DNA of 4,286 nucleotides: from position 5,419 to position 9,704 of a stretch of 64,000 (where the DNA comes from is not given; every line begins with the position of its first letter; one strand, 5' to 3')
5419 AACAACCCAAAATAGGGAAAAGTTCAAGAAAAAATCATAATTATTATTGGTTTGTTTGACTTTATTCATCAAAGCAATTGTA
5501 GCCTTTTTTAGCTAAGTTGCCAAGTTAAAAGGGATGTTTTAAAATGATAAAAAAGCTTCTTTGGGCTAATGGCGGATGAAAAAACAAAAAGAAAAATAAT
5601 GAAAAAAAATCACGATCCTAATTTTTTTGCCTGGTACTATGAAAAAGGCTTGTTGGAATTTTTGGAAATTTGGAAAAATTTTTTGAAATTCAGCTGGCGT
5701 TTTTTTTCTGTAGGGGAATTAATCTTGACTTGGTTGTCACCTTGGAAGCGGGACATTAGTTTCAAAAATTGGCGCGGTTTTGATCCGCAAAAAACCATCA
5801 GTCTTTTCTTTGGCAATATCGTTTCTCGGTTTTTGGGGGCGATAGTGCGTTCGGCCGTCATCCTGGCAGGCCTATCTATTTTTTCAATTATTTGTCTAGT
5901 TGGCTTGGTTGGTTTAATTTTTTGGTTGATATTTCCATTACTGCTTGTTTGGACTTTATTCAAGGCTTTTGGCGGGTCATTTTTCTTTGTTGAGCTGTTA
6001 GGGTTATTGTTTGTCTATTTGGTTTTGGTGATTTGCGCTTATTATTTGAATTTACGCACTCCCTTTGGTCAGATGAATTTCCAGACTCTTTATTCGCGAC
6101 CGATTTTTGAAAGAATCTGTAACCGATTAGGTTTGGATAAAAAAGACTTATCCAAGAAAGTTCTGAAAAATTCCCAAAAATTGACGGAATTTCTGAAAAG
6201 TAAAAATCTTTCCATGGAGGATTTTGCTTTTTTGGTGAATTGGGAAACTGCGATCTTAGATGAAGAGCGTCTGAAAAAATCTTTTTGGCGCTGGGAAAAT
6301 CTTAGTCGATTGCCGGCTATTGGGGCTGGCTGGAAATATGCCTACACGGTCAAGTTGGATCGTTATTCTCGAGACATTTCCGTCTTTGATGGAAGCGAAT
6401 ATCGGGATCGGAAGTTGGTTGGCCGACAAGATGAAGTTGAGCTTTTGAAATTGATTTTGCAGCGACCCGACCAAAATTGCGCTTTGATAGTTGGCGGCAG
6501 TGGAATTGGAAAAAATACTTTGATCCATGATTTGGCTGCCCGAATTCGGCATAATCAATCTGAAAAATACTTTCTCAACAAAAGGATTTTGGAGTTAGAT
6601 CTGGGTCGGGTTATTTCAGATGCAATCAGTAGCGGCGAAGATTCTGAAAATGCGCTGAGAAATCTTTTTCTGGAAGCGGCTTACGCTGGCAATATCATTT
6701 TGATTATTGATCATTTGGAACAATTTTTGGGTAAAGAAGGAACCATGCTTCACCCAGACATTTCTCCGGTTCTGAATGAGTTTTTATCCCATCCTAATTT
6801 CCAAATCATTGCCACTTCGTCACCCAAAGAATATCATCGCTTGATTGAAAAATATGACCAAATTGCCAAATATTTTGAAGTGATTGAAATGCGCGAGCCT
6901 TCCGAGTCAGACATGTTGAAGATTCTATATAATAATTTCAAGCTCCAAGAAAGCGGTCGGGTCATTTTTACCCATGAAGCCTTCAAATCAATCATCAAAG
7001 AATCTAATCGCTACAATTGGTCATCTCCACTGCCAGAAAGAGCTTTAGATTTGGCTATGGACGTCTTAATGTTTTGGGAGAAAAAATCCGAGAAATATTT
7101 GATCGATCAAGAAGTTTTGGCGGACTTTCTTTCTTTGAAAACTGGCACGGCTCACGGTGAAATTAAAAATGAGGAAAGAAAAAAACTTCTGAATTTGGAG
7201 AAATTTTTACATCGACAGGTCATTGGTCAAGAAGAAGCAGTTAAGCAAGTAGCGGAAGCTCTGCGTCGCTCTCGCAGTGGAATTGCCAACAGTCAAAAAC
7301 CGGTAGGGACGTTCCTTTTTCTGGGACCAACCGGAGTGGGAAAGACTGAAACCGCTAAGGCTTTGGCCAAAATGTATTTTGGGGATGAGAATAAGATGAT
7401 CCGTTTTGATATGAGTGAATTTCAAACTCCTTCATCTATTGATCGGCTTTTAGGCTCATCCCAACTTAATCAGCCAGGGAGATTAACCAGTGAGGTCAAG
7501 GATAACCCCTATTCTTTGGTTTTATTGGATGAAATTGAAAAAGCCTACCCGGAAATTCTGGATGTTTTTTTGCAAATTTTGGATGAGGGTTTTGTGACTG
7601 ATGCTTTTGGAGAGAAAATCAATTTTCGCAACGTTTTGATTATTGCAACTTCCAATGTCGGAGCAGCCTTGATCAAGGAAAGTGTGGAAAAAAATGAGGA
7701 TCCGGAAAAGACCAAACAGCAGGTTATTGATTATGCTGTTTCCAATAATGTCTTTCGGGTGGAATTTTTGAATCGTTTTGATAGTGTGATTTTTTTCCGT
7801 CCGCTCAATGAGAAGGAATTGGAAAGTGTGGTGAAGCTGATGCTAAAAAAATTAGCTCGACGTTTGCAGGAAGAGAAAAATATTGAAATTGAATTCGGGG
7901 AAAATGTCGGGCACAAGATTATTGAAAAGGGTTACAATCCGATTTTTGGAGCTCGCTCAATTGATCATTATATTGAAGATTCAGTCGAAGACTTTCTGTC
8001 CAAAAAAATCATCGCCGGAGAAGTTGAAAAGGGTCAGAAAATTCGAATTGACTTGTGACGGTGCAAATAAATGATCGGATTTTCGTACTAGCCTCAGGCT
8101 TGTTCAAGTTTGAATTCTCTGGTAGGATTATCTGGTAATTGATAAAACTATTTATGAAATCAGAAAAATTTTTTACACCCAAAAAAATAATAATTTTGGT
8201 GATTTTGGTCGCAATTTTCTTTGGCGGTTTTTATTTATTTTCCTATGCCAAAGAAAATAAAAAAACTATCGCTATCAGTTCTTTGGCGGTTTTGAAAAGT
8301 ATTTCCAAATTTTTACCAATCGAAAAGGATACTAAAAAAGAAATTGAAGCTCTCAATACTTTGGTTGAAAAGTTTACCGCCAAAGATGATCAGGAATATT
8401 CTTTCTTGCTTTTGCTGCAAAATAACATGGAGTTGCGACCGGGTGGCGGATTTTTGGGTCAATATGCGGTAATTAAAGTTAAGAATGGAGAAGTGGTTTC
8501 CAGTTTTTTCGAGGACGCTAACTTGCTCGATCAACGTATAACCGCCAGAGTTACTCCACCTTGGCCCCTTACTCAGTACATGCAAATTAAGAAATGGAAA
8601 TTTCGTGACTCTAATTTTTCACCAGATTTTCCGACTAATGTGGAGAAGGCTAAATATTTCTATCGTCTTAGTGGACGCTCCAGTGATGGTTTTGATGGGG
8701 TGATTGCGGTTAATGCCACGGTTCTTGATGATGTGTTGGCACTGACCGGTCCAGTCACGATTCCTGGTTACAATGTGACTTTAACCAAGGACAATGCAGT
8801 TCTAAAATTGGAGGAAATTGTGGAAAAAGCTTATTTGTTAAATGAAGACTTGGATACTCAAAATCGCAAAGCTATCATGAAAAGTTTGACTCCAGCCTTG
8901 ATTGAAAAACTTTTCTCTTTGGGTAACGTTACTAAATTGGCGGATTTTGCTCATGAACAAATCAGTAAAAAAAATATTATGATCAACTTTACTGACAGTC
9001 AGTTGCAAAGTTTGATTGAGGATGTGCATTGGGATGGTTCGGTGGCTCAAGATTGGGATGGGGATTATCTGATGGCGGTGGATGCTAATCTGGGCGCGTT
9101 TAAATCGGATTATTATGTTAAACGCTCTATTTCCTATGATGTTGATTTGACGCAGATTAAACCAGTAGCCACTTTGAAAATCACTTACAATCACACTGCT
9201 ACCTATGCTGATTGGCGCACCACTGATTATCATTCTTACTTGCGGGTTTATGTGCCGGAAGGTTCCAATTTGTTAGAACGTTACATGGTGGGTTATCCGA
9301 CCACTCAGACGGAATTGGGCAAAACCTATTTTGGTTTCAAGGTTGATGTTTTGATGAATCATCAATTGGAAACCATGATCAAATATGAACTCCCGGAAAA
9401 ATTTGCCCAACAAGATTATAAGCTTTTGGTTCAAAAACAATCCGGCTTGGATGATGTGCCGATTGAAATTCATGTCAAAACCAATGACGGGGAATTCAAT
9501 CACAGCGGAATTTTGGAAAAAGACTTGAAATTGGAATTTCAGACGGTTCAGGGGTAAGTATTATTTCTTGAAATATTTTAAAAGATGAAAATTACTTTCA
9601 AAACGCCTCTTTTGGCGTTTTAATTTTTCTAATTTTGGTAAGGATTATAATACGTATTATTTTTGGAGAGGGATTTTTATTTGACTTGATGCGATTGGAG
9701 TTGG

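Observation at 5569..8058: Membrane-anchored ClpB-like double-AAA+ protein with a predicted catalytically dead D1 ring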

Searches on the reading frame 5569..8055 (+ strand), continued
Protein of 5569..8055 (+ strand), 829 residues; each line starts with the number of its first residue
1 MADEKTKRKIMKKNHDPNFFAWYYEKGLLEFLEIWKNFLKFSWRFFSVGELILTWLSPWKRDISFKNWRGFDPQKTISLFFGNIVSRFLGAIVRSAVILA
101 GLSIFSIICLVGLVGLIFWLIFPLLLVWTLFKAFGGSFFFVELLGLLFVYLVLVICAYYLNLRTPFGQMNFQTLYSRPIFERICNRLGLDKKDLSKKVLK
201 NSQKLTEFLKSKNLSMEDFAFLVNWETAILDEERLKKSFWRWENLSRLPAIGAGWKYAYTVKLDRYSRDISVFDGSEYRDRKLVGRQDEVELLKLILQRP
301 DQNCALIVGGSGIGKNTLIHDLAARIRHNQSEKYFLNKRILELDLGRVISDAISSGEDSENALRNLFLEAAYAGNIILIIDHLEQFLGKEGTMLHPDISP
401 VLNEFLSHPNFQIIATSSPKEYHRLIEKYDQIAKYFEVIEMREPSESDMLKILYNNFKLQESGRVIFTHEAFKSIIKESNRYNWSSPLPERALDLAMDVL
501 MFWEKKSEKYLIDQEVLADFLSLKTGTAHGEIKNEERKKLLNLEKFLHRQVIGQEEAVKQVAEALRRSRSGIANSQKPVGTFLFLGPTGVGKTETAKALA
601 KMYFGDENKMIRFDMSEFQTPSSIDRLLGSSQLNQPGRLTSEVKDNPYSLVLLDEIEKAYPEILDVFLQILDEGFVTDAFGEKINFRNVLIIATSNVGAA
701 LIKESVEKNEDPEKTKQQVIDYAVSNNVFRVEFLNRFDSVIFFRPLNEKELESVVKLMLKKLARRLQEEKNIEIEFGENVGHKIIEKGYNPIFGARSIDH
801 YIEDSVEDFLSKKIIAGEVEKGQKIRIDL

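Call 20: find_encoding_contigs(protein=P0105, flank=8000, max_places=2)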
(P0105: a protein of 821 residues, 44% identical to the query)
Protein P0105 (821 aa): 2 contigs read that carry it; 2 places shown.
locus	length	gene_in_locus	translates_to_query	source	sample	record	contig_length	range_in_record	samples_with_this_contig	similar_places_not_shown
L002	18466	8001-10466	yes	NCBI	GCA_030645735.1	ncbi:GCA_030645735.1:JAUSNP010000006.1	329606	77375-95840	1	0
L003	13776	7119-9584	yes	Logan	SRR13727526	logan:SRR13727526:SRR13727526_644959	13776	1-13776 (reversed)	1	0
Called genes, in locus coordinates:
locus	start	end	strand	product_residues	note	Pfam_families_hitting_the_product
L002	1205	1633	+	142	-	-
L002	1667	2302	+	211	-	PF03575:Peptidase_S51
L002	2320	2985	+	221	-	PF02633:Creatininase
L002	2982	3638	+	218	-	PF00702:Hydrolase, PF13419:HAD_2, PF03031:NIF (weak), PF13242:Hydrolase_like (faint)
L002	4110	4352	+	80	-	-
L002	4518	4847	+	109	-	PF04358:DsrC (weak)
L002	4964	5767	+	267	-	PF01263:Aldose_epim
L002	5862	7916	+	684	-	PF17159:MASE3, PF00989:PAS (weak), PF13188:PAS_8, PF24820:Diguanyl_cycl_sensor (faint), PF08448:PAS_4 (faint), PF13426:PAS_9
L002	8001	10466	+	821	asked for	PF00158:Sigma54_activat (faint), PF20720:nSTAND3 (faint), PF13401:AAA_22 (faint), PF07724:AAA_2, PF00004:AAA, PF07728:AAA_5, PF10431:ClpB_D2-small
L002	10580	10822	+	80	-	-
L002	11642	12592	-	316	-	PF00535:Glycos_transf_2, PF10111:Glyco_tranf_2_2 (weak)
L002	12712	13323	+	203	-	-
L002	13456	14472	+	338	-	-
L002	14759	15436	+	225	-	-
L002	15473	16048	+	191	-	PF04542:Sigma70_r2, PF04545:Sigma70_r4 (weak), PF08281:Sigma70_r4_2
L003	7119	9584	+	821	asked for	PF00158:Sigma54_activat (faint), PF20720:nSTAND3 (faint), PF13401:AAA_22 (faint), PF07724:AAA_2, PF00004:AAA, PF07728:AAA_5, PF10431:ClpB_D2-small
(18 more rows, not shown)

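Call 21: find_encoding_contigs(protein=P0013, flank=8000, max_places=2)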
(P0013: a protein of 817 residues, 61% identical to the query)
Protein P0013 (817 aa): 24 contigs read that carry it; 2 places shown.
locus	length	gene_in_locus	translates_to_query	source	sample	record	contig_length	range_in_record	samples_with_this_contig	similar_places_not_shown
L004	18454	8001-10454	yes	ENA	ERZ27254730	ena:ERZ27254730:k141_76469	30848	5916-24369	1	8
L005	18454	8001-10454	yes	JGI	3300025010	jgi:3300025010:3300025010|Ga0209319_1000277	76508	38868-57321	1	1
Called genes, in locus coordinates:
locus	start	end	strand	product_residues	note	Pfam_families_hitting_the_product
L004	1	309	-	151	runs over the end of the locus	PF00571:CBS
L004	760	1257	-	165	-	-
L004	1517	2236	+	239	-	PF01479:S4, PF00849:PseudoU_synth_2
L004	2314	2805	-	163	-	-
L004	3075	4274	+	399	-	PF13439:Glyco_transf_4, PF20706:GT4-conflict, PF00534:Glycos_transf_1, PF13524:Glyco_trans_1_2 (weak), PF13692:Glyco_trans_1_4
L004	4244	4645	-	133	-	-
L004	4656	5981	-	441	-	-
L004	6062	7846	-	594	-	-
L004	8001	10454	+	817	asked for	PF20030:bpMoxR (faint), PF00158:Sigma54_activat (faint), PF13191:AAA_16 (faint), PF20720:nSTAND3 (faint), PF00004:AAA, PF07724:AAA_2, PF07728:AAA_5, PF10431:ClpB_D2-small, +2 more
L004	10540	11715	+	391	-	PF13439:Glyco_transf_4, PF13579:Glyco_trans_4_4 (weak), PF00534:Glycos_transf_1, PF13692:Glyco_trans_1_4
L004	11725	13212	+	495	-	PF13196:DUF4012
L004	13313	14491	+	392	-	PF00534:Glycos_transf_1, PF13692:Glyco_trans_1_4, PF13524:Glyco_trans_1_2 (weak)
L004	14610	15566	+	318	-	PF01073:3Beta_HSD, PF01370:Epimerase, PF02719:Polysacc_synt_2, PF04321:RmlD_sub_bind, PF08659:KR (weak), PF13460:NAD_binding_10 (weak), PF16363:GDP_Man_Dehyd, PF07993:NAD_binding_4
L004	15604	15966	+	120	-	PF05635:23S_rRNA_IVP, PF22296:bAvd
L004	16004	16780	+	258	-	PF01061:ABC2_membrane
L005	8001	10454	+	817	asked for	PF20030:bpMoxR (faint), PF00158:Sigma54_activat (faint), PF13191:AAA_16 (faint), PF20720:nSTAND3 (faint), PF00004:AAA, PF07724:AAA_2, PF07728:AAA_5, PF10431:ClpB_D2-small, +2 more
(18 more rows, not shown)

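Call 26: predict_structure(alignment_id=A1)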
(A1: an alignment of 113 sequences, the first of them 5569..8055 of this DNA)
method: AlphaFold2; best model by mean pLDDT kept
length: 829 residues; sequences in the alignment: 113
mean_pLDDT: 87.5   pTM: 0.81
mean pLDDT of the five models: 87.5, 86.1, 86.0, 85.2, 84.8
residues with pLDDT >= 90: 399; 70-90: 392; 50-70: 24; < 50: 14
segments of 3 or more residues with pLDDT < 50: 1-14
pLDDT, mean of each block of 10 residues (from residue 1): 42 63 91 94 91 71 62 79 77 90 96 95 93 91 93 91 85 88 92 86 90 91 93 89 90 79 91 89 92 94 94 94 92 90 93 90 92 93 81 74 92 94 86 92 94 93 92 93 87 95 87 93 87 86 87 86 86 84 90 91 90 94 91 90 92 94 91 90 90 90 84 84 85 87 87 86 86 84 85 82 86 80 75
secondary structure, 60 per line:
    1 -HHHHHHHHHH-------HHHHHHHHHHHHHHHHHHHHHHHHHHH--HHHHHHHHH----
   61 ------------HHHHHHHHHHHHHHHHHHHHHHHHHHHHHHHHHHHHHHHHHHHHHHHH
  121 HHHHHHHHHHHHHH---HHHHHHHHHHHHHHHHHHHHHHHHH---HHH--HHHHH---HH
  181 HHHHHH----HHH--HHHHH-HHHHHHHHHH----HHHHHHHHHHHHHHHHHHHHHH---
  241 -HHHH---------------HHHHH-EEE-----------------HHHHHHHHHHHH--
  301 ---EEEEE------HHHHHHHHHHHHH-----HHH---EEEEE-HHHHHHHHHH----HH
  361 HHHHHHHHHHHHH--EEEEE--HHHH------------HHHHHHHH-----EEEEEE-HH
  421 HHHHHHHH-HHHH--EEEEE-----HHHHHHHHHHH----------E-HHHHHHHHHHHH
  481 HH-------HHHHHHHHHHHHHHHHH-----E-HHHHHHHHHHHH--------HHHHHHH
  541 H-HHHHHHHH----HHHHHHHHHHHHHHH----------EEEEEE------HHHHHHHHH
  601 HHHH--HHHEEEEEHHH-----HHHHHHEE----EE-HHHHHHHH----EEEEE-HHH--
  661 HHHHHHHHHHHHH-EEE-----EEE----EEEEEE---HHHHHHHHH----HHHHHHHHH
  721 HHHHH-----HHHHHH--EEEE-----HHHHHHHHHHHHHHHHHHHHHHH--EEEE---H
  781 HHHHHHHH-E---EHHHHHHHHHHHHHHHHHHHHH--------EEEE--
elements in order (helices of 4 or more, strands of 3 or more residues): H2-11 H19-45 H48-56 H73-134 H138-162 H171-175 H179-186 H196-200 H202-211 H216-237 H242-245 H261-265 E267-269 H287-298 E304-308 H315-327 E339-343 H345-354 H359-373 E376-380 H383-386 H399-406 E412-417 H419-428 H430-433 E436-440 H446-456 H469-482 H490-506 H514-525 H534-541 H543-550 H555-569 E580-585 H592-604 E610-614 H623-628 H638-645 E650-654 H661-673 E675-677 E683-685 E690-695 H699-707 H712-725 H731-736 E739-742 H748-770 E773-776 H780-788 H795-815 E824-827
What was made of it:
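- AF2 pLDDT 87.5, pTM 0.81 (call 26). AF2 confidence is high (call 26).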

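Call 31: fold_search(model_id=the predicted structure, library=pdb)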
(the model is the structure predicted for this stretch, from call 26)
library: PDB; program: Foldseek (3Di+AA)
matches with E <= 10: 1554; with E <= 0.001: 1034
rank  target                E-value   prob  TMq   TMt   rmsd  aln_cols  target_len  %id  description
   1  9a66_A                1.6e-46  1.00  0.60  0.62  16.0       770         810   30  Integrative model of CLPC-CLPP by crosslinking MS and deep learning (released 2024-09-18)
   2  9gi1_c                9.6e-45  1.00  0.60  0.82   4.1       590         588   36  Structure of the S.aureus MecA/ClpC/ClpP degradation system (released 2025-08-20)
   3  9gi1_d                1.2e-44  1.00  0.60  0.84   4.2       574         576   36  Structure of the S.aureus MecA/ClpC/ClpP degradation system (released 2025-08-20)
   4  6qs6_A                1.9e-44  1.00  0.59  0.82   4.2       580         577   35  ClpB (DWB and K476C mutant) bound to casein in presence of ATPgammaS - state KC-1 (released 2019-07-03)
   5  9gi1_b                3.3e-44  1.00  0.59  0.82   4.1       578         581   36  Structure of the S.aureus MecA/ClpC/ClpP degradation system (released 2025-08-20)
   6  9gi1_e                8.7e-44  1.00  0.60  0.84   4.0       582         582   36  Structure of the S.aureus MecA/ClpC/ClpP degradation system (released 2025-08-20)
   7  9if4_D                9.1e-44  1.00  0.58  0.81   4.1       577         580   32  Structure of the Mycobacterium Tuberculosis ClpC1P1P2 complex bound to the activator Bz-Leu-Leu (released 2025-08-27)
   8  9rai_e                1.6e-43  1.00  0.60  0.64  14.8       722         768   30  Structure of the S.aureus MecA/ClpC/ClpP degradation system (released 2025-09-10)
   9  9rai_d                2.8e-43  1.00  0.59  0.63  14.8       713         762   30  Structure of the S.aureus MecA/ClpC/ClpP degradation system (released 2025-09-10)
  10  9rai_b                4.8e-43  1.00  0.59  0.63  14.1       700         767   31  Structure of the S.aureus MecA/ClpC/ClpP degradation system (released 2025-09-10)
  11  9rai_c                8.3e-43  1.00  0.60  0.64  14.0       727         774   30  Structure of the S.aureus MecA/ClpC/ClpP degradation system (released 2025-09-10)
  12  7abr_C                1.2e-42  1.00  0.59  0.83   4.2       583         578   36  Cryo-EM structure of B. subtilis ClpC (DWB mutant) hexamer bound to a substrate polypeptide (released 2021-10-06)
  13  8xoo_O                1.9e-42  1.00  0.55  0.77   5.1       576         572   32  Cryo-EM structure of the ClpC1:ClpP1P2 degradation complex in Streptomyces hawaiiensis (released 2024-03-27)
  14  7abr_D                2.8e-42  1.00  0.60  0.83   4.1       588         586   36  Cryo-EM structure of B. subtilis ClpC (DWB mutant) hexamer bound to a substrate polypeptide (released 2021-10-06)
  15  9if4_C                3.4e-42  1.00  0.58  0.80   4.5       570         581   33  Structure of the Mycobacterium Tuberculosis ClpC1P1P2 complex bound to the activator Bz-Leu-Leu (released 2025-08-27)
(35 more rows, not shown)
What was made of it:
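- On Clp/Hsp100 class I (double-ring) superfamily: Foldseek TM 0.82-0.86 (call 31).
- Foldseek TM 0.82-0.86 to ClpC/ClpB/ClpC1 cores (call 31). The Clp/Hsp100 core fold is retained (call 31).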

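Call 101: search_protein_families(library=padloc, proteins=[window:5569-8055:+], max_evalue=0.001)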
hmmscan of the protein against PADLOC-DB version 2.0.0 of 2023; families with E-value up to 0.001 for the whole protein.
window:5569-8055:+ (829 aa): 5 families
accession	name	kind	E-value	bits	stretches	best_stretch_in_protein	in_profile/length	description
PDLC03838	DolB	-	2.8e-36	123.6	2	528-697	118-278/375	-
PDLC04606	PDC-M37B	-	2.8e-28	97.2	1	524-706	119-303/390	-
PDLC04605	PDC-M37B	-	5.8e-23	79.7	2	524-700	249-427/518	-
PDLC04140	mad8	-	8.1e-08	30.1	1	582-634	30-84/314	mads_8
PDLC00915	TRIP13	-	6.9e-07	27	0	305-387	66-146/302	TRIP13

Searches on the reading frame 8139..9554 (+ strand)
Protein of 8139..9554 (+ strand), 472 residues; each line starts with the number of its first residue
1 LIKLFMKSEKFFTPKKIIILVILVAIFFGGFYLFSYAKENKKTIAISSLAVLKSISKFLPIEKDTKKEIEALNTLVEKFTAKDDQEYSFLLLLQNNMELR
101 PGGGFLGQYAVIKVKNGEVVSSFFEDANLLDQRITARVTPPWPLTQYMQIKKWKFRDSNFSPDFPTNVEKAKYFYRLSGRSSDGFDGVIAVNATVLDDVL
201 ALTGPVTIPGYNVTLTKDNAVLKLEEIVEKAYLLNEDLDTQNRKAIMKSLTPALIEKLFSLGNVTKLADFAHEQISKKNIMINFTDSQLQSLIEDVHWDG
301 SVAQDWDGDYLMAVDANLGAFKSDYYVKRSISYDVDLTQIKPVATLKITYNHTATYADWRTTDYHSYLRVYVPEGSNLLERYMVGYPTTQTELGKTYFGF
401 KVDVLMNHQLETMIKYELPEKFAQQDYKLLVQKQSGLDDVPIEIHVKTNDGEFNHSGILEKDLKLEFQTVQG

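Call 9: search_protein_families(library=pfam, proteins=[window:8139-9554:+], max_evalue=0.001)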
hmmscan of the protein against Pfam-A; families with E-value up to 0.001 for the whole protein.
window:8139-9554:+ (472 aa): 1 family
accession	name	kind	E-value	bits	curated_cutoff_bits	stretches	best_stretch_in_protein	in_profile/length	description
PF13196.11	DUF4012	-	2.1e-27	96.8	28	1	84-225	1-140/144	Protein of unknown function (DUF4012)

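Call 77: search_protein_families(library=pfam, proteins=[window:8139-9554:+], max_evalue=0.01)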
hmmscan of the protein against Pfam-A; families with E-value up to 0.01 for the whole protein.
window:8139-9554:+ (472 aa): 1 family
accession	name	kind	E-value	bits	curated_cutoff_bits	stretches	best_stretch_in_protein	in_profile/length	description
PF13196.11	DUF4012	-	2.1e-27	96.8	28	1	84-225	1-140/144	Protein of unknown function (DUF4012)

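Call 101: search_protein_families(library=padloc, proteins=[window:8139-9554:+], max_evalue=0.001)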
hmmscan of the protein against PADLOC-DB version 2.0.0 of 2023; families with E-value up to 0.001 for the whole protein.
window:8139-9554:+ (472 aa): 0 families
